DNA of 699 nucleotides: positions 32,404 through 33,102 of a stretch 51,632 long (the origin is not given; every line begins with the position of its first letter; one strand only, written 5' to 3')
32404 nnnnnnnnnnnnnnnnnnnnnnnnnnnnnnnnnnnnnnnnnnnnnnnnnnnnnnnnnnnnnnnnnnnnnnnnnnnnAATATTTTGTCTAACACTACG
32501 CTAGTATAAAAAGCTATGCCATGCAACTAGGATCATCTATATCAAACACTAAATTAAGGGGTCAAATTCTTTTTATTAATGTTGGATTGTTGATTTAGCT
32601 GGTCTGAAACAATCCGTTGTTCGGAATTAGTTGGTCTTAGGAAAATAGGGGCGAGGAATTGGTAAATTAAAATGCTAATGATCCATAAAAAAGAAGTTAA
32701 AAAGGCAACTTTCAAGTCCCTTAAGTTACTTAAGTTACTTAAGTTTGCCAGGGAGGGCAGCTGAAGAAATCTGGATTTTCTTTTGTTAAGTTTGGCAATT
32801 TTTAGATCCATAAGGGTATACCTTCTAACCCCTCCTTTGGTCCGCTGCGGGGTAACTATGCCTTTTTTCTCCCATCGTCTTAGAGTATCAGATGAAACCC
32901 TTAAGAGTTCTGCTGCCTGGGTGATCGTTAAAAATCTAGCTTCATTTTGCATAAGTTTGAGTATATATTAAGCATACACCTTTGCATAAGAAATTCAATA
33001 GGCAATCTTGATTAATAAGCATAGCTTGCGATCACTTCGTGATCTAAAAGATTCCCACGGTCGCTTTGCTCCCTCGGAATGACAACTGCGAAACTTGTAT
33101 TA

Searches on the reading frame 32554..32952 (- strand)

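Call 31: search_protein_families(library=pfam, proteins=[window:32554-32952:-], max_evalue=0.001)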
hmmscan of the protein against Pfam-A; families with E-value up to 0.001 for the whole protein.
window:32554-32952:- (132 aa): 3 families
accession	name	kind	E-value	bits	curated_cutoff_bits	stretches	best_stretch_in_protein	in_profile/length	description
PF00376.29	MerR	-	2.1e-13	50.3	28.2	1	9-45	1-38/38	MerR family regulatory protein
PF13411.12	MerR_1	-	1.7e-11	44.5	21.6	1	9-55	2-48/69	MerR HTH family regulatory protein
PF12728.13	HTH_17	-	8.5e-08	32.8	27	1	7-50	1-43/51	Helix-turn-helix domain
